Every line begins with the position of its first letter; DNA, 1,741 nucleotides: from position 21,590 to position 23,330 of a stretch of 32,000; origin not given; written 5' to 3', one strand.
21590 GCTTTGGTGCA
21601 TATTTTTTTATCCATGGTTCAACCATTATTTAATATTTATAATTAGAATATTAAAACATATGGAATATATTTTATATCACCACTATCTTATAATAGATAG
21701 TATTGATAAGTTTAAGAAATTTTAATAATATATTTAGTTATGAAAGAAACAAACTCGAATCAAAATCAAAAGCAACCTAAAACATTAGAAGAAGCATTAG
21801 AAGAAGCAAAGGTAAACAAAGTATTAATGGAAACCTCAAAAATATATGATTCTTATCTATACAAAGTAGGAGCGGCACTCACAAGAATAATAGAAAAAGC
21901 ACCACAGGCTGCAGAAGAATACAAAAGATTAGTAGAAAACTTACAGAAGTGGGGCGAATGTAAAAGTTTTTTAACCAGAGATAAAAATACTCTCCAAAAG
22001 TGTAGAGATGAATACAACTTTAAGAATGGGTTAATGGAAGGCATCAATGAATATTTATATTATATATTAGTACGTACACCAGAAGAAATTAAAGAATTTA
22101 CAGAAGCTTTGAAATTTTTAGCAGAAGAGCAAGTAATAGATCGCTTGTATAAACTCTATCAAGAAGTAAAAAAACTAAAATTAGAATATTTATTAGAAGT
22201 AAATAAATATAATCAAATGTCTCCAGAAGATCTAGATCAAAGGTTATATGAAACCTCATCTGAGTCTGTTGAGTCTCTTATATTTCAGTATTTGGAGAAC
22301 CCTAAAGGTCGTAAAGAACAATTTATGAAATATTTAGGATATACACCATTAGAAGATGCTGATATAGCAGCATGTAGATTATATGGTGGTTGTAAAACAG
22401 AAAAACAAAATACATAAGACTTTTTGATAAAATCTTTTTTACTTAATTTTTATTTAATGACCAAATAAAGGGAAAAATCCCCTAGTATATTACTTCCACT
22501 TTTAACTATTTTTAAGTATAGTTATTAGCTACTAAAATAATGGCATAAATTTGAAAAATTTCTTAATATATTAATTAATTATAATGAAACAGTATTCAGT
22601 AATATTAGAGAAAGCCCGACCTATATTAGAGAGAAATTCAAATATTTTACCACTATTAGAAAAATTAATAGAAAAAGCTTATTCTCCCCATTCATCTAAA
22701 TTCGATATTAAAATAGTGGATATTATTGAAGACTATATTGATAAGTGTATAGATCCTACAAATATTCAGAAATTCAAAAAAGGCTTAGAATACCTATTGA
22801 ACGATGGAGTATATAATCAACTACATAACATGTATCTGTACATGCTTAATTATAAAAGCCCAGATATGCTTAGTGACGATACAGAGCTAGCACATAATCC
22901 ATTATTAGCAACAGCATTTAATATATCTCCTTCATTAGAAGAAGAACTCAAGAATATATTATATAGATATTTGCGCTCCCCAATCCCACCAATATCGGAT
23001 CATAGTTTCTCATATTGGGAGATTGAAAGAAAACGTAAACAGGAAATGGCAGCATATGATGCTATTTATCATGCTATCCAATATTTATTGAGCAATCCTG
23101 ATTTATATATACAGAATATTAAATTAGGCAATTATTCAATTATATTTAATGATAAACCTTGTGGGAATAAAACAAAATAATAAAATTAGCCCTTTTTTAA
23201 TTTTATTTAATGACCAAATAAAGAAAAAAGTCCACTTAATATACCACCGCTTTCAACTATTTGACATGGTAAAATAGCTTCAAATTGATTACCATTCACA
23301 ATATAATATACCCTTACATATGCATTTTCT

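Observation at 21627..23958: A 2.3-kb four-gene accessory module sits between the RFC small and large subunit genes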

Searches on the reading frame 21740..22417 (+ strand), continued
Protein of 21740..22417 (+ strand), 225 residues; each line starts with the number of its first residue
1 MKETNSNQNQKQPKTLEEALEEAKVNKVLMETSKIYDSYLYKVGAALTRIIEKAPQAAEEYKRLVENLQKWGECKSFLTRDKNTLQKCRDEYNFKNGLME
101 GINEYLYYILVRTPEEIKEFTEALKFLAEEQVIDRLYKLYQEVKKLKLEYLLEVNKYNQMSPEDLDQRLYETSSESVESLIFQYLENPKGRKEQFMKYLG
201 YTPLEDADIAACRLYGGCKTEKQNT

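Call 58: search_protein_families(library=ncbifam, proteins=[window:21740-22417:+], max_evalue=1)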
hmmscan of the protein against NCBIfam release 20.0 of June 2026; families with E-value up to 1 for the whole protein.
window:21740-22417:+ (225 aa): 4 families
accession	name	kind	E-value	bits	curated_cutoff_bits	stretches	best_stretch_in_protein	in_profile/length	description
NF008276.0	PRK11054.1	equivalog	0.032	12.7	543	1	70-211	73-204/684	DNA helicase IV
TIGR00400.1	mgtE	equivalog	0.062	12.1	232.75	1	118-198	45-128/450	magnesium transporter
NF052334.1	conj_DNA_TcpK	subfamily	0.18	12.2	45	1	117-160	4-48/94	TcpK family conjugal transfer DNA-binding protein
NF009644.1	PRK13169.1-5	equivalog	0.31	11.6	130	1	130-177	14-60/116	DNA replication initiation control protein YabA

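Call 60: search_solved_structures(query=A2, max_evalue=10)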
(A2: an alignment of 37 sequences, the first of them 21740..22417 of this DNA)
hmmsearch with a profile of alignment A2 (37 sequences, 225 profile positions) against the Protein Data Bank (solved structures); distinct sequences matched with E-value up to 10: 5.
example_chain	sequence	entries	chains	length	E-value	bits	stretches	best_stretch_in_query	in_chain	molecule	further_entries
2jxt_A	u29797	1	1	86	0.053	16.6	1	116-168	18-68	50S ribosomal protein LX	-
4adx_G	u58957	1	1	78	0.063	16.4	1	116-167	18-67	RPLX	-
2cqz_A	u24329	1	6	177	0.15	15.2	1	127-181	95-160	177aa long hypothetical protein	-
4i17_A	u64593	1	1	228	0.33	14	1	89-166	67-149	hypothetical protein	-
4o1j_A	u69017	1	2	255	2.3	11.3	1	161-202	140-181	Carbonic anhydrase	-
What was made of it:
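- Tried and rejected: The PDB sequence profile search found only chance-level hits, best E 0.05 (call 60).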

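Call 63: find_encoding_contigs(protein=P0032, flank=8000, max_places=2)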
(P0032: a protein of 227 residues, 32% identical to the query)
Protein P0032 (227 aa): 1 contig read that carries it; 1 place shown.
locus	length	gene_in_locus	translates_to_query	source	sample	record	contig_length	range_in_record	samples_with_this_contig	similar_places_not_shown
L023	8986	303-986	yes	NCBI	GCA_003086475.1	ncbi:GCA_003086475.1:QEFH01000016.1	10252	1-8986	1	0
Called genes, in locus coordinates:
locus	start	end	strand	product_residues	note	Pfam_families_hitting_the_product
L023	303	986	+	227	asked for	-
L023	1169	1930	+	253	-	-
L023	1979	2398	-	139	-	-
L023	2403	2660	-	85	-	-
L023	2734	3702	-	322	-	PF03215:Rad17 (weak), PF05496:RuvB_N, PF25199:nSTAND_NTPase5, PF00004:AAA, PF13177:DNA_pol3_delta2, PF21960:RCF1-5-like_lid, PF25361:AAA_lid_RFC1, PF08542:Rep_fac_C, +4 more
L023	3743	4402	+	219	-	PF05175:MTS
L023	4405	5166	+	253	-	PF01026:TatD_DNase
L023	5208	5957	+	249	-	PF03372:Exo_endo_phos, PF14529:Exo_endo_phos_2 (faint)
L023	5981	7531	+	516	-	PF00171:Aldedh, PF05893:LuxC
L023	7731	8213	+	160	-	PF01728:FtsJ, PF05175:MTS, PF13489:Methyltransf_23, PF01209:Ubie_methyltran, PF13649:Methyltransf_25, PF13847:Methyltransf_31, PF08241:Methyltransf_11, PF08242:Methyltransf_12, +2 more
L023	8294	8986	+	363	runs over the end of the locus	PF05559:DUF763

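Call 64: find_encoding_contigs(protein=P0033, flank=8000, max_places=2)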
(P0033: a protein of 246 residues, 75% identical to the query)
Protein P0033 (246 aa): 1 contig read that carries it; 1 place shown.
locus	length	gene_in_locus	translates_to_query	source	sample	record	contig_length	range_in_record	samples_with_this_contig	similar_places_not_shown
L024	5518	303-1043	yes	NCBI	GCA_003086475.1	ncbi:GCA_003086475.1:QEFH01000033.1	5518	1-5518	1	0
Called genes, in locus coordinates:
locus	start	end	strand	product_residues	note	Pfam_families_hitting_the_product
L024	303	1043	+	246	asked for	-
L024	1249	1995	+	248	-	-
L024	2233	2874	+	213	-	-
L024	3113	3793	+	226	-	-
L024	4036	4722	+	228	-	-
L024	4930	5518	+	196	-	?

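Call 69: find_related_loci(query=A4, collection=viral_contigs, flank=8000)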
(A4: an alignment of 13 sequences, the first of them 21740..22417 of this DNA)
Query A4 (225 aa) in viral_contigs; peptide patterns used: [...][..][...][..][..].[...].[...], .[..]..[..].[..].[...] (x = any residue, [..] = any of these).
120 stretches matched a pattern, but none encodes a relative of the query by tblastn (E <= 1e-3).
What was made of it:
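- Tried and rejected: the A1-type alignment found nothing (call 69).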

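Call 71: search_dna_similar(query=window:21740-22417:+, collection=phages, mode=protein, max_evalue=0.01)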
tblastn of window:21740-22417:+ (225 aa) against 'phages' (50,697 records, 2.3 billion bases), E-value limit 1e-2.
No match.
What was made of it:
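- On Prophage or integrated mobile element: No IMG/VR or GenBank phage relative (calls 69, 71).
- Tried and rejected: tblastn against GenBank phages found no match (call 71).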

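Call 82: search_protein_families(library=pfam, alignment_id=A1, max_evalue=0.1)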
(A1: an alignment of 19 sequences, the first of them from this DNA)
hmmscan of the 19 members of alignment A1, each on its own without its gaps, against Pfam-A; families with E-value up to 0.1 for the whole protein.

A. member 1, seq(225 aa): 5 families
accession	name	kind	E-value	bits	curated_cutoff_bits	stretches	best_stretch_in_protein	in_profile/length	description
PF02742.21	Fe_dep_repr_C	-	0.028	14.9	27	0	103-144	19-60/70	Iron dependent repressor, metal binding and dimerisation domain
PF25421.1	DUF7891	-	0.029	15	27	1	21-84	8-70/90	Domain of unknown function (DUF7891)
PF01433.26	Peptidase_M1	-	0.043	13.9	27.7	0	23-61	142-178/218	Peptidase family M1 domain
PF07032.16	DUF1322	-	0.082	13.9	25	1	140-172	40-69/73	Protein of unknown function (DUF1322)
PF15565.11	Imm30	-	0.084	13.4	27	0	110-141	4-35/98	Immunity protein 30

B. families by the number of members that match (of 19 scanned): 33 families (the first 25 are shown)
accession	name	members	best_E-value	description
PF02646.22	RmuC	1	0.0017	RmuC family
PF08311.18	Mad3_BUB1_I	1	0.0025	Mad3/BUB1 homology region 1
PF06292.23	MUN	1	0.0073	MUN domain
PF06135.17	IreB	1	0.0087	IreB regulatory phosphoprotein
PF09361.15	Phasin_2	1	0.009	Phasin protein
PF08628.17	Nexin_C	1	0.0099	Sorting nexin C terminal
PF20512.3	PMI_typeI_hel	1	0.012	Phosphomannose isomerase type I, helical insertion domain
PF06419.17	COG6_N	1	0.012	Conserved oligomeric complex COG6, N-terminal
PF21774.3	NagJ_C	1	0.017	Hyaluronidase post-catalytic domain-like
PF24627.1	PUMA_CC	1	0.019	PUMA coiled-coil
PF19292.4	KPBB_C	1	0.026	Phosphorylase b kinase C-terminal domain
PF22107.2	Pch2_N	1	0.027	Pch2 N-terminal domain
PF02742.21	Fe_dep_repr_C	1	0.028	Iron dependent repressor, metal binding and dimerisation domain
PF25421.1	DUF7891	1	0.029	Domain of unknown function (DUF7891)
PF05884.17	ZYG-11_interact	1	0.032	Interactor of ZYG-11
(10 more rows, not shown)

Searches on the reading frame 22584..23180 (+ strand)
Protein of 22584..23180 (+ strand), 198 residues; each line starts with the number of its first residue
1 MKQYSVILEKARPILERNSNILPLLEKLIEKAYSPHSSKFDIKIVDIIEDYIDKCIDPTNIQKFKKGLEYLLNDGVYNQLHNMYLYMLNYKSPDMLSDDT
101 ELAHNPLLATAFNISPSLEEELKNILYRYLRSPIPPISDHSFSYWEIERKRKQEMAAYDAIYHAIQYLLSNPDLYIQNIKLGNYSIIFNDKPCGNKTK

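Call 4: search_protein_families(library=pfam, proteins=[window:22584-23180:+], max_evalue=1)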
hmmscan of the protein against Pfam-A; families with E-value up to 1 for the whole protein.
window:22584-23180:+ (198 aa): 1 family
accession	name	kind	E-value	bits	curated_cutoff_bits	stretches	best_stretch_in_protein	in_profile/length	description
PF08311.18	Mad3_BUB1_I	-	0.0025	18.2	31.4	1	7-84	28-99/123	Mad3/BUB1 homology region 1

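Call 8: find_encoding_contigs(protein=window:22584-23180:+, flank=10000, max_places=10)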
Protein window:22584-23180:+ (198 aa): no gene with exactly this product is on record in the collection.

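Call 20: search_protein_families(library=phrogs, proteins=[window:22584-23180:+], max_evalue=1)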
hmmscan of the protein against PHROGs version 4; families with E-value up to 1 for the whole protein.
window:22584-23180:+ (198 aa): 0 families

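Call 21: search_protein_families(library=padloc, proteins=[window:22584-23180:+], max_evalue=1)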
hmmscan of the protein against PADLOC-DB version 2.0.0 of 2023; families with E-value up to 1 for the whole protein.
window:22584-23180:+ (198 aa): 0 families

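Call 58: search_protein_families(library=ncbifam, proteins=[window:22584-23180:+], max_evalue=1)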
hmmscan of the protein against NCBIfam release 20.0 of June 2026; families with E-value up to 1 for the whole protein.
window:22584-23180:+ (198 aa): 0 families

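Call 102: list_cluster_members(proteins=[P0010, P0060, window:21740-22417:+, window:22584-23180:+])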
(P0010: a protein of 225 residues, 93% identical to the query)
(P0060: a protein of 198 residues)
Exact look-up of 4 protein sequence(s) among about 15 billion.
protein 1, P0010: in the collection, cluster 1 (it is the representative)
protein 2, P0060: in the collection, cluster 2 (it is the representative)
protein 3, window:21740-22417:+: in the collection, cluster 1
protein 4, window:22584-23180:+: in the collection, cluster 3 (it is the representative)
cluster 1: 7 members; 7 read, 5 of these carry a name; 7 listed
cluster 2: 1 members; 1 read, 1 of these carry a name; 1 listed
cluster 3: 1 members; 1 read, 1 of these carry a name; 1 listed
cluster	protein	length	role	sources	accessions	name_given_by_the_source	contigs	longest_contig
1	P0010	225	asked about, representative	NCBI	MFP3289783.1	MAG: hypothetical protein RXN31_01020 [Candidatus Nanopusillus acidilobi]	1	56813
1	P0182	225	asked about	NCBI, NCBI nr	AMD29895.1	hypothetical protein Nps_02355 [Candidatus Nanopusillus acidilobi]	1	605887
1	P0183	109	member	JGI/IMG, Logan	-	hypothetical protein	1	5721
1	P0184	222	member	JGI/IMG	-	hypothetical protein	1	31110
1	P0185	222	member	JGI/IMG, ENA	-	hypothetical protein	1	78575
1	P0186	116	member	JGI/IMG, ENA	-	-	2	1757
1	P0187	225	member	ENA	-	-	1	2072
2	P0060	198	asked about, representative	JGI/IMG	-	hypothetical protein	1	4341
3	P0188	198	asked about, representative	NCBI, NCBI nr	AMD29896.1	hypothetical protein Nps_02360 [Candidatus Nanopusillus acidilobi]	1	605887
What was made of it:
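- N. acidilobi (call 102).
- Tried and rejected: The cluster look-up later showed both are in GenBank (call 102).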
